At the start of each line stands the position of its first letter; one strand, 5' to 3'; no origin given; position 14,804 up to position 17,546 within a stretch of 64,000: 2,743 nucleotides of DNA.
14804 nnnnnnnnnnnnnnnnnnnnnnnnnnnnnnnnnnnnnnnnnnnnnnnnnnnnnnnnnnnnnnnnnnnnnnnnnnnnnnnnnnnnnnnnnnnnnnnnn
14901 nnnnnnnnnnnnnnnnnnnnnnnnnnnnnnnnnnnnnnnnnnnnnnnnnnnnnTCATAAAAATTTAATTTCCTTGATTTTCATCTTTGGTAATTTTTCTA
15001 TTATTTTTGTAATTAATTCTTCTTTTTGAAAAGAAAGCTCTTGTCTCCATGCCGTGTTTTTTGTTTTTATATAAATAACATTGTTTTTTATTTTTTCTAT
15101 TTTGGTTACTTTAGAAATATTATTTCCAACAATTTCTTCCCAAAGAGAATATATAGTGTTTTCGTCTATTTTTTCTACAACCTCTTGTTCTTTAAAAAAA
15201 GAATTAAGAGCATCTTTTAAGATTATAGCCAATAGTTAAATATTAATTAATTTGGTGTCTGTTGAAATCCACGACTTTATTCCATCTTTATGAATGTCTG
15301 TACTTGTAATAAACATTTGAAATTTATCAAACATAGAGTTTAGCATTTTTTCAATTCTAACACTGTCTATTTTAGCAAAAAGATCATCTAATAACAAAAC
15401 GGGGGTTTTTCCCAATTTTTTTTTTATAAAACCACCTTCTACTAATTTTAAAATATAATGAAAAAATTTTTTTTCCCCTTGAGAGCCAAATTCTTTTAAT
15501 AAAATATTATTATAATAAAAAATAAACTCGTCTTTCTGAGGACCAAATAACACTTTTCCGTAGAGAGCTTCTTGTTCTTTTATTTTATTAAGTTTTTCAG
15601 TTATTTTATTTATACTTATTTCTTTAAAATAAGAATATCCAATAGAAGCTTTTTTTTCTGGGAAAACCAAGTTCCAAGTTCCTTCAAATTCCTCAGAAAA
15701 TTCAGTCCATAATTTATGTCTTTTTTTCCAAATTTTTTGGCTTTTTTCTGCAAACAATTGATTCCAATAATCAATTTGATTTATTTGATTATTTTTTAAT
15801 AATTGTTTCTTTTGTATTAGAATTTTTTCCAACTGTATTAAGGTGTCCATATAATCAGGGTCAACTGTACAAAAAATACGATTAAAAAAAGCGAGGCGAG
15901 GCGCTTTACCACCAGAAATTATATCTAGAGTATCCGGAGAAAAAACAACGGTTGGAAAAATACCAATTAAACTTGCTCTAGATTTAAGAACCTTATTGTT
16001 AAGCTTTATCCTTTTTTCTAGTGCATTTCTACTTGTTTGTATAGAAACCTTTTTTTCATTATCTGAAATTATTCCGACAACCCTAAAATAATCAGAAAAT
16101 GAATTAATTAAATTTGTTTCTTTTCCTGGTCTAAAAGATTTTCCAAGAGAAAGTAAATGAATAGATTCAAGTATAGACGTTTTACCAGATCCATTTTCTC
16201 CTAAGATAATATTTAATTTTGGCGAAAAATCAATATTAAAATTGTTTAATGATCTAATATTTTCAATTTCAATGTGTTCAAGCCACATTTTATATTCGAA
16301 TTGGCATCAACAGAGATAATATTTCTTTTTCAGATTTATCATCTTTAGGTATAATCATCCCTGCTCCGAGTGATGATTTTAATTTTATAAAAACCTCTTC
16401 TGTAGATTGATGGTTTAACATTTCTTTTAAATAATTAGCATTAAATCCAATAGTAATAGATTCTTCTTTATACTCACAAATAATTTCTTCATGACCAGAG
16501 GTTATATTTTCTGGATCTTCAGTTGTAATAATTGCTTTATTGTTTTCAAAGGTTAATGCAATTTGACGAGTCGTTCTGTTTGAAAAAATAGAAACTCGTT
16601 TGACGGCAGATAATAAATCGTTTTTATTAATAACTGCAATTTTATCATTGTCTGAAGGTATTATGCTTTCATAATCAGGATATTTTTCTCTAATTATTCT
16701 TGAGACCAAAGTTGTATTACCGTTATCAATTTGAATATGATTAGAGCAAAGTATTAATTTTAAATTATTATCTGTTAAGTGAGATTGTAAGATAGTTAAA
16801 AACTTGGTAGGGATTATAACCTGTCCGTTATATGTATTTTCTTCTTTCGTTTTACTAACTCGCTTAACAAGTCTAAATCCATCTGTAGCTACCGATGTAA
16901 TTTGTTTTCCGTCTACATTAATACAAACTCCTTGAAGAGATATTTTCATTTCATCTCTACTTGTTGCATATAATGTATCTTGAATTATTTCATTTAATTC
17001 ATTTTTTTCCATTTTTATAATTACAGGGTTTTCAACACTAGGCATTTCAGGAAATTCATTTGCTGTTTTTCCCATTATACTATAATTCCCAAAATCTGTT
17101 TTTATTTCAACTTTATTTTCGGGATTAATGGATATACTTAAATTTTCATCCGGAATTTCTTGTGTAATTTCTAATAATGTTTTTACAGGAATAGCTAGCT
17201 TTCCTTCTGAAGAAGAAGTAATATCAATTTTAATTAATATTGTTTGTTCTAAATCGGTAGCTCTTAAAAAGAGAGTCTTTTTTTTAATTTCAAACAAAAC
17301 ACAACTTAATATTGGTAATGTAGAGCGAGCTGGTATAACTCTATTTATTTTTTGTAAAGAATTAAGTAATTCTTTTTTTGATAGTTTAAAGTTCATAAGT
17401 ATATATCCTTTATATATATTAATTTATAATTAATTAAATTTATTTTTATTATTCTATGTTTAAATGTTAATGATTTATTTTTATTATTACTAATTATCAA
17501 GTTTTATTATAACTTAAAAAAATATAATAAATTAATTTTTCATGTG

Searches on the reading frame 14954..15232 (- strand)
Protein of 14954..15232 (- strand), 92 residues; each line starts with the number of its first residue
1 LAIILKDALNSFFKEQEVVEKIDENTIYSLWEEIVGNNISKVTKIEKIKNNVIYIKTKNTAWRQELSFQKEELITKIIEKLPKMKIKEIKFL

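Call 10: search_protein_families(library=pfam, proteins=[window:14954-15232:-])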
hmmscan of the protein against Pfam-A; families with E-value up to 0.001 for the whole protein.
window:14954-15232:- (92 aa): 1 family
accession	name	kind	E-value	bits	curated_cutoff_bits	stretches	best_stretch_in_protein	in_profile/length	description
PF05258.17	DciA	-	3e-18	66.3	24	1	5-91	2-89/89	Dna[CI] antecedent, DciA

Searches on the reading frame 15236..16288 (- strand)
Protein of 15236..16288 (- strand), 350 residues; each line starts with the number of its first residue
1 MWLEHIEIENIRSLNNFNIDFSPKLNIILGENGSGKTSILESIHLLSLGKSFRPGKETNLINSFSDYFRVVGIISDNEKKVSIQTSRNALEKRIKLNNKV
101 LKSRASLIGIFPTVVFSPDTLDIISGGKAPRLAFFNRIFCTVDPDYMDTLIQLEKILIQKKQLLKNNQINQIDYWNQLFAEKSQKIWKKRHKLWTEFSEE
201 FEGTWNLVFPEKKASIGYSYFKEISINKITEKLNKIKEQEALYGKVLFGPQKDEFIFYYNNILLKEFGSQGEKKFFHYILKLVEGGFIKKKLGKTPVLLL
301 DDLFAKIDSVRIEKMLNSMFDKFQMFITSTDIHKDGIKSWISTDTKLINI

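Call 10: search_protein_families(library=pfam, proteins=[window:15236-16288:-])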
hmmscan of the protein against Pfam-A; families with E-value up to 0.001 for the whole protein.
window:15236-16288:- (350 aa): 5 families
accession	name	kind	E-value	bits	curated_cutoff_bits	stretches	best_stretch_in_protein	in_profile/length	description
PF02463.25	SMC_N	-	3.8e-18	66.2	40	1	3-330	2-197/220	RecF/RecN/SMC N terminal domain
PF13476.12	AAA_23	-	1e-16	62.6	27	1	6-239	2-199/201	AAA domain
PF13175.12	AAA_15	-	2.7e-11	44.2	32.1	1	1-239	1-189/374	AAA ATPase domain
PF13304.12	AAA_21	-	0.00017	22.2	27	1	25-81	1-65/304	AAA domain, putative AbiEii toxin, Type IV TA system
PF01637.24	ATPase_2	-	0.00056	20.2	33.2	0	218-324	54-140/225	ATPase domain predominantly from Archaea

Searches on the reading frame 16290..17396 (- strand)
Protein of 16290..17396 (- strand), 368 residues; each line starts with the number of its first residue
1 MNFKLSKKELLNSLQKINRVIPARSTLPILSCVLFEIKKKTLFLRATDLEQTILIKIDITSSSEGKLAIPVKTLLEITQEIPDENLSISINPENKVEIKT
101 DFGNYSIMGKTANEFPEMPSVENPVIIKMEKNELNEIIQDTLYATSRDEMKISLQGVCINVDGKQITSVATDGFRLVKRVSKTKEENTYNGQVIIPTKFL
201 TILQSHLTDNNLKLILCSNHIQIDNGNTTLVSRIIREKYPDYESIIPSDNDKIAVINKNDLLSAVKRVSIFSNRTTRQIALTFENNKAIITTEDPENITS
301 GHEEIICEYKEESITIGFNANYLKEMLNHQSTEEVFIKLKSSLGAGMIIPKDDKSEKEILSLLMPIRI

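Call 10: search_protein_families(library=pfam, proteins=[window:16290-17396:-])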
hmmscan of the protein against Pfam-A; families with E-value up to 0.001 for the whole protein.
window:16290-17396:- (368 aa): 3 families
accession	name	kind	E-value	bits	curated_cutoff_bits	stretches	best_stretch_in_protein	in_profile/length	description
PF02767.21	DNA_pol3_beta_2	-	5.3e-29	101.3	27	2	129-241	2-116/116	DNA polymerase III beta subunit, central domain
PF00712.24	DNA_pol3_beta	-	1.2e-25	90.5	24.4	1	1-119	1-120/120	DNA polymerase III beta subunit, N-terminal domain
PF02768.20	DNA_pol3_beta_3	-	8.8e-18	64.7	27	1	244-358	2-115/121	DNA polymerase III beta subunit, C-terminal domain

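Call 12: find_encoding_contigs(protein=window:16290-17396:-, flank=10000, max_places=10)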
Protein window:16290-17396:- (368 aa): 15 contigs read that carry it; 6 places shown.
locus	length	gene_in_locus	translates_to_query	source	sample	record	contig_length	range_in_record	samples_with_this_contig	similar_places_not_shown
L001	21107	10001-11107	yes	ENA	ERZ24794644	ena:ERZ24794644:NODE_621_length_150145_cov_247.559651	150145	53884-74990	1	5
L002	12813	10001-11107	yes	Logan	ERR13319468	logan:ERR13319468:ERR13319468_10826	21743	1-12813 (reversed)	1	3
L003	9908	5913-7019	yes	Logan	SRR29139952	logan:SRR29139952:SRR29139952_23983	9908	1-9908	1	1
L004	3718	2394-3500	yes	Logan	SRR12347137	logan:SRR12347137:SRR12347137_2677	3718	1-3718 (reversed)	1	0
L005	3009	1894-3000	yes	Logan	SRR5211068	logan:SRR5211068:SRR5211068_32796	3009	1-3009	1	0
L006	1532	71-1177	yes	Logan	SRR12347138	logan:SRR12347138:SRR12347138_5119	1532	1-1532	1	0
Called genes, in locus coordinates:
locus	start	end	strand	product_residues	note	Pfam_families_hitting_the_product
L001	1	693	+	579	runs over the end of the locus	PF14849:YidC_periplas, PF02096:60KD_IMP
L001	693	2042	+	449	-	PF10396:TrmE_N, PF12631:MnmE_helical, PF01926:MMR_HSR1, PF02421:FeoB_N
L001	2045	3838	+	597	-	PF01134:GIDA, PF12831:FAD_oxidored (weak), PF13932:SAM_GIDA_C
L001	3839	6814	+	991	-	PF17757:UvrB_inter, PF02559:CarD_TRCF_RID, PF00270:DEAD, PF04851:ResIII, PF00271:Helicase_C, PF03461:TRCF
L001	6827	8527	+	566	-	PF13616:Rotamase_3, PF00639:Rotamase, PF13145:Rotamase_2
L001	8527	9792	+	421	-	PF13624:SurA_N_3 (faint), PF13145:Rotamase_2 (weak), PF13616:Rotamase_3, PF00639:Rotamase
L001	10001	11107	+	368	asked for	PF00712:DNA_pol3_beta, PF02767:DNA_pol3_beta_2, PF02768:DNA_pol3_beta_3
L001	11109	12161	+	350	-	PF02463:SMC_N, PF13175:AAA_15, PF13476:AAA_23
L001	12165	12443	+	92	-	PF05258:DciA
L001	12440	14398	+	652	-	PF02518:HATPase_c, PF00204:DNA_gyraseB, PF01751:Toprim, PF00986:DNA_gyraseB_C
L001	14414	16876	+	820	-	PF00521:DNA_topoisoIV, PF03989:DNA_gyraseA_C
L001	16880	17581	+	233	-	PF01168:Ala_racemase_N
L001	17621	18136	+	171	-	PF01925:TauE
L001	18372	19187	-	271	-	PF13476:AAA_23, PF13555:AAA_29 (faint), PF00005:ABC_tran (weak), PF02463:SMC_N, PF13175:AAA_15 (weak), PF13304:AAA_21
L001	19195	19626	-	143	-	PF00903:Glyoxalase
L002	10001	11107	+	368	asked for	PF00712:DNA_pol3_beta, PF02767:DNA_pol3_beta_2, PF02768:DNA_pol3_beta_3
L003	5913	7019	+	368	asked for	PF00712:DNA_pol3_beta, PF02767:DNA_pol3_beta_2, PF02768:DNA_pol3_beta_3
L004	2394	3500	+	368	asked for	PF00712:DNA_pol3_beta, PF02767:DNA_pol3_beta_2, PF02768:DNA_pol3_beta_3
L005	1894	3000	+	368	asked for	PF00712:DNA_pol3_beta, PF02767:DNA_pol3_beta_2, PF02768:DNA_pol3_beta_3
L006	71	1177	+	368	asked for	PF00712:DNA_pol3_beta, PF02767:DNA_pol3_beta_2, PF02768:DNA_pol3_beta_3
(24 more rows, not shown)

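Call 13: find_homologous_proteins(query=window:16290-17396:-)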
Query window:16290-17396:- (368 aa): 3763 proteins with E <= 0.001 among 7726 candidates; the best 120 are listed.
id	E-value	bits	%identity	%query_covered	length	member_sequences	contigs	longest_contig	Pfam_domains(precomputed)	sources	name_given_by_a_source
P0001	5.0e-226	767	99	100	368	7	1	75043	PF00712.25,PF02768.21,PF02767.22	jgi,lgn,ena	-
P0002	1.8e-223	759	97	100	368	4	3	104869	PF00712.25,PF02768.21,PF02767.22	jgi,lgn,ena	-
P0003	1.6e-210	716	91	100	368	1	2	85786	PF00712.25,PF02768.21,PF02767.22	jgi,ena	jgi:DNA polymerase III subunit beta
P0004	2.4e-198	676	85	100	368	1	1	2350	PF00712.25,PF02768.21,PF02767.22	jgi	jgi:DNA polymerase III subunit beta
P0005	2.4e-196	670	85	100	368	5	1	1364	PF00712.25,PF02768.21,PF02767.22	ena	-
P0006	1.4e-195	667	83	100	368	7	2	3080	PF00712.25,PF02768.21,PF02767.22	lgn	-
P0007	1.0e-191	654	83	100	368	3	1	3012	PF00712.25,PF02768.21,PF02767.22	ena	-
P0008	6.7e-177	606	77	100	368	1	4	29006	PF00712.25,PF02768.21,PF02767.22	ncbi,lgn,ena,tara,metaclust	tara:strand:+ start:1460 stop:2566 length:1107 start_codon:yes stop_codon:yes gene_type:complete|met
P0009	1.5e-169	582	75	100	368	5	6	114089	PF00712.25,PF02768.21,PF02767.22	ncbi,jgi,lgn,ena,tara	tara:strand:+ start:3548 stop:4654 length:1107 start_codon:yes stop_codon:yes gene_type:complete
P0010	9.1e-159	546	72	100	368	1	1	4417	PF00712.25,PF02768.21,PF02767.22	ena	-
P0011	1.2e-146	506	64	100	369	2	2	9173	PF00712.25,PF02768.21,PF02767.22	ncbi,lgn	-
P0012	1.3e-138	480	61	100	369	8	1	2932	PF00712.25,PF02768.21,PF02767.22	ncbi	-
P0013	1.3e-131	457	58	100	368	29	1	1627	PF00712.25,PF02768.21,PF02767.22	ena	-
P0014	1.3e-126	440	57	100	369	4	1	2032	PF00712.25,PF02768.21,PF02767.22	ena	-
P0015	3.2e-110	387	52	100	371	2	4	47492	PF00712.25,PF02768.21,PF02767.22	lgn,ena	-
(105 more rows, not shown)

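Call 15: find_related_loci(query=A1, collection=genome_contigs, flank=10000)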
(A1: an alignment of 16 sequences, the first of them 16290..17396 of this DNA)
Query A1 (368 aa) in genome_contigs; peptide patterns used: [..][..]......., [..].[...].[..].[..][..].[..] (x = any residue, [..] = any of these).
599 stretches matched a pattern (row limit reached: there are more); 585 encode a relative of the query (tblastn E <= 1e-3); the best 80 are kept; 80 distinct loci.
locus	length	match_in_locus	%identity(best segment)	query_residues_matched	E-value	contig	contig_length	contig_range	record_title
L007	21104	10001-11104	97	1-368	0e+0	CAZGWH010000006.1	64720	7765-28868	MAG TPA_asm: uncultured bacterium isolate SRP200020_co5_28 genome assembly, contig: NODE_625_length_64720_cov_21.946493,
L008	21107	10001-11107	49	1-368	7e-111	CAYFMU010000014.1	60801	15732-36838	MAG TPA_asm: uncultured bacterium isolate ERP019367_co1_93 genome assembly, contig: NODE_599_length_60801_cov_7.540678,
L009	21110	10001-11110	45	1-368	5e-104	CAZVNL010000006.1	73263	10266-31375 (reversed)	MAG TPA_asm: uncultured bacterium isolate binchicken_co275_170 genome assembly, contig: NODE_261_length_73263_cov_36.402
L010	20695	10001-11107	44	1-368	4e-102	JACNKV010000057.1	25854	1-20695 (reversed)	MAG: Candidatus Neomarinimicrobiota bacterium isolate NIOZ-UU68 NIOZ-UU_NODE_2191_length_25854_cov_213.982, whole genome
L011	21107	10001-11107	47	1-368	2e-101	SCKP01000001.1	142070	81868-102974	Candidatus Neomarinimicrobiota bacterium strain D37C17 D37C17_13, whole genome shotgun sequence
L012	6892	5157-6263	42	1-368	2e-100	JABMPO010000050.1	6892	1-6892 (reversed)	MAG: Candidatus Neomarinimicrobiota bacterium isolate bin.522 k141_514004, whole genome shotgun sequence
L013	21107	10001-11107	44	1-368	4e-99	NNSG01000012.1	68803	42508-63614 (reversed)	MAG: Candidatus Marinimicrobia bacterium 408169 12, whole genome shotgun sequence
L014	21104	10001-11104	43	1-368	9e-99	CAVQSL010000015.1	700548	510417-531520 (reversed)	MAG: uncultured bacterium isolate MFD09964.bin.2.223 genome assembly, contig: contig_9336, whole genome shotgun sequence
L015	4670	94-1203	43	1-368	5e-99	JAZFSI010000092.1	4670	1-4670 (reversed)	MAG: Candidatus Neomarinimicrobiota bacterium isolate BS1bin.5 BS1bin.5_92, whole genome shotgun sequence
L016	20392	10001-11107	43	1-368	2e-98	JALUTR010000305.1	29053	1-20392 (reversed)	MAG: Candidatus Neomarinimicrobiota bacterium isolate 128-326_maxbin2_scaf2bin.003 128-326_scaffold_571_c1, whole genome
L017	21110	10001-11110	43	1-368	3e-98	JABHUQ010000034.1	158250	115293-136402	MAG: Candidatus Neomarinimicrobiota bacterium isolate SI039_bin89 k141_485025, whole genome shotgun sequence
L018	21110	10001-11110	42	1-368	1e-97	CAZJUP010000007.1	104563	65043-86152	MAG TPA_asm: uncultured bacterium isolate SRP167671_co2_104 genome assembly, contig: NODE_204_length_104563_cov_153.3839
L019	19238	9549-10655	46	1-368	1e-97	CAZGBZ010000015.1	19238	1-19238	MAG TPA_asm: uncultured bacterium isolate SRP077602_co11_443 genome assembly, contig: NODE_2773_length_19238_cov_5.83276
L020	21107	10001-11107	40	1-368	7e-97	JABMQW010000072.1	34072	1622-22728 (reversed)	MAG: Candidatus Neomarinimicrobiota bacterium isolate bin.120 k141_1795388, whole genome shotgun sequence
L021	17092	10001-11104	42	1-368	7e-97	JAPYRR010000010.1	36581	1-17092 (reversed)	MAG: Candidatus Neomarinimicrobiota bacterium isolate PW3.metabat2.184_sub PW3_1660_length_36581_cov_13.223622, whole ge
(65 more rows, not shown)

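Call 38: find_encoding_contigs(protein=P0003, flank=10000, max_places=1)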
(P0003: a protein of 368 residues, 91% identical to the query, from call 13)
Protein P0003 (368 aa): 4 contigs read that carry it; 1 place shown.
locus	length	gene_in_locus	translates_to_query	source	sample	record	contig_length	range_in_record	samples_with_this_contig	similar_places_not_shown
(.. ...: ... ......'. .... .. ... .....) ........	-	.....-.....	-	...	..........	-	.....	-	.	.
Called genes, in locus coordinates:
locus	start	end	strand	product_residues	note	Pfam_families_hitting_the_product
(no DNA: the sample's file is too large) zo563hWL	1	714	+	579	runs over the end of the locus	PF14849:YidC_periplas, PF02096:60KD_IMP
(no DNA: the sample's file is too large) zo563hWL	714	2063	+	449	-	PF10396:TrmE_N, PF12631:MnmE_helical, PF01926:MMR_HSR1, PF02421:FeoB_N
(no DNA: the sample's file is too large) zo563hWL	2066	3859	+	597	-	PF01134:GIDA, PF07992:Pyr_redox_2 (faint), PF12831:FAD_oxidored (faint), PF13932:SAM_GIDA_C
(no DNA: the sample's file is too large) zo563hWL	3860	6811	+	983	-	PF17757:UvrB_inter, PF02559:CarD_TRCF_RID, PF04851:ResIII, PF00270:DEAD, PF00271:Helicase_C, PF03461:TRCF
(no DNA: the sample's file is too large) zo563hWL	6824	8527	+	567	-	PF00639:Rotamase, PF13616:Rotamase_3, PF13145:Rotamase_2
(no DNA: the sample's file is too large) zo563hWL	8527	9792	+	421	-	PF13145:Rotamase_2, PF13616:Rotamase_3, PF00639:Rotamase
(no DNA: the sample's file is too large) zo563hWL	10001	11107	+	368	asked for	PF00712:DNA_pol3_beta, PF02767:DNA_pol3_beta_2, PF02768:DNA_pol3_beta_3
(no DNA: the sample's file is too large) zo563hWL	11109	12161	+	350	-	PF01637:ATPase_2 (faint), PF02463:SMC_N, PF13175:AAA_15, PF13476:AAA_23, PF13304:AAA_21 (weak)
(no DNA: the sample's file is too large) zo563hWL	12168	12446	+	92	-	PF05258:DciA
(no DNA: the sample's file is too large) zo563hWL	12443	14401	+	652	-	PF02518:HATPase_c, PF00204:DNA_gyraseB, PF01751:Toprim, PF00986:DNA_gyraseB_C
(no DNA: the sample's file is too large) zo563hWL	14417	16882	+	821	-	PF00521:DNA_topoisoIV, PF03989:DNA_gyraseA_C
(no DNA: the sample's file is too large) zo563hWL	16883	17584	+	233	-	PF01168:Ala_racemase_N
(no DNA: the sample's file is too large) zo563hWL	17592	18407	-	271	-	PF13476:AAA_23 (weak), PF02463:SMC_N (faint), PF00005:ABC_tran (weak), PF13175:AAA_15 (weak), PF13304:AAA_21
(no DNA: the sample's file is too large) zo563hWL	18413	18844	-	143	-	PF00903:Glyoxalase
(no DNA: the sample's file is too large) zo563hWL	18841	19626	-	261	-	PF03741:TerC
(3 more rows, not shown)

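Call 39: find_encoding_contigs(protein=P0009, flank=10000, max_places=1)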
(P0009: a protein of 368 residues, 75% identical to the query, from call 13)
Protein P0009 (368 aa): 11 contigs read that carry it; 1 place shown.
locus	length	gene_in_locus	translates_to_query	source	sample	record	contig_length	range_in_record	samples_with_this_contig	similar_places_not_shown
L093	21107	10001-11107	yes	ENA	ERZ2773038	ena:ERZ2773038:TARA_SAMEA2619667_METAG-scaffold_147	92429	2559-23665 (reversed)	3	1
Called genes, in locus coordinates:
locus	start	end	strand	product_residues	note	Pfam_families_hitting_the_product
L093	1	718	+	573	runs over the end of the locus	PF14849:YidC_periplas, PF02096:60KD_IMP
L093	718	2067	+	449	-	PF10396:TrmE_N, PF12631:MnmE_helical, PF01926:MMR_HSR1, PF02421:FeoB_N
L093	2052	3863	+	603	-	PF01134:GIDA, PF13932:SAM_GIDA_C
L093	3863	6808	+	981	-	PF17757:UvrB_inter, PF02559:CarD_TRCF_RID, PF00270:DEAD, PF04851:ResIII, PF00271:Helicase_C, PF03461:TRCF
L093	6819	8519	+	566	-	PF13616:Rotamase_3, PF00639:Rotamase, PF13145:Rotamase_2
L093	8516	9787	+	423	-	PF13145:Rotamase_2 (weak), PF00639:Rotamase, PF13616:Rotamase_3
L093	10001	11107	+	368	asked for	PF00712:DNA_pol3_beta, PF02767:DNA_pol3_beta_2, PF02768:DNA_pol3_beta_3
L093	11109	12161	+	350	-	PF02463:SMC_N, PF13175:AAA_15, PF13476:AAA_23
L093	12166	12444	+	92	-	PF05258:DciA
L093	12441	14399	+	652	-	PF02518:HATPase_c, PF00204:DNA_gyraseB, PF01751:Toprim, PF00986:DNA_gyraseB_C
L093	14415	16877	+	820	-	PF00521:DNA_topoisoIV, PF03989:DNA_gyraseA_C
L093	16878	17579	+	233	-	PF01168:Ala_racemase_N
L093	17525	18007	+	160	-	-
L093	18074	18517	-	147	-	PF01281:Ribosomal_L9_N, PF03948:Ribosomal_L9_C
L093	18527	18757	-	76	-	PF01084:Ribosomal_S18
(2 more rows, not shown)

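Call 40: find_encoding_contigs(protein=P0008, flank=10000, max_places=1)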
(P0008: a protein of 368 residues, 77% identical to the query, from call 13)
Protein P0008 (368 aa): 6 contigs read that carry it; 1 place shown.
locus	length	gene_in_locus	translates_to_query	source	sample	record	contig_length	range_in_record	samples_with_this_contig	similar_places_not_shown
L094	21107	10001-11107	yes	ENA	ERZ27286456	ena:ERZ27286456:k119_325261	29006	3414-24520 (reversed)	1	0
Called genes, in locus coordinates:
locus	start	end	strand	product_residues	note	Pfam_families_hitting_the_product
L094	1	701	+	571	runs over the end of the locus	PF14849:YidC_periplas, PF02096:60KD_IMP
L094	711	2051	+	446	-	PF10396:TrmE_N, PF12631:MnmE_helical, PF01926:MMR_HSR1, PF02421:FeoB_N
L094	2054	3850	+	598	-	PF01134:GIDA, PF21680:GIDA_C_1st (faint), PF13932:SAM_GIDA_C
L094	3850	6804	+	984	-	PF17757:UvrB_inter, PF02559:CarD_TRCF_RID, PF04851:ResIII, PF00270:DEAD, PF00271:Helicase_C, PF03461:TRCF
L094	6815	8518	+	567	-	PF00639:Rotamase, PF13616:Rotamase_3, PF13145:Rotamase_2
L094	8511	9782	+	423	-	PF13145:Rotamase_2 (weak), PF13616:Rotamase_3, PF00639:Rotamase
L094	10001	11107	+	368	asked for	PF00712:DNA_pol3_beta, PF02767:DNA_pol3_beta_2, PF02768:DNA_pol3_beta_3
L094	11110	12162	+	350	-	PF02463:SMC_N, PF13175:AAA_15, PF13476:AAA_23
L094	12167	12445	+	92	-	PF05258:DciA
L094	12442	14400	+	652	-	PF02518:HATPase_c, PF00204:DNA_gyraseB, PF01751:Toprim, PF00986:DNA_gyraseB_C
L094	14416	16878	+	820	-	PF00521:DNA_topoisoIV, PF03989:DNA_gyraseA_C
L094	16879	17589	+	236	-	PF01168:Ala_racemase_N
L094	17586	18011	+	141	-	-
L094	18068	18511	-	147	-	PF01281:Ribosomal_L9_N, PF03948:Ribosomal_L9_C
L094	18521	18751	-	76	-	PF01084:Ribosomal_S18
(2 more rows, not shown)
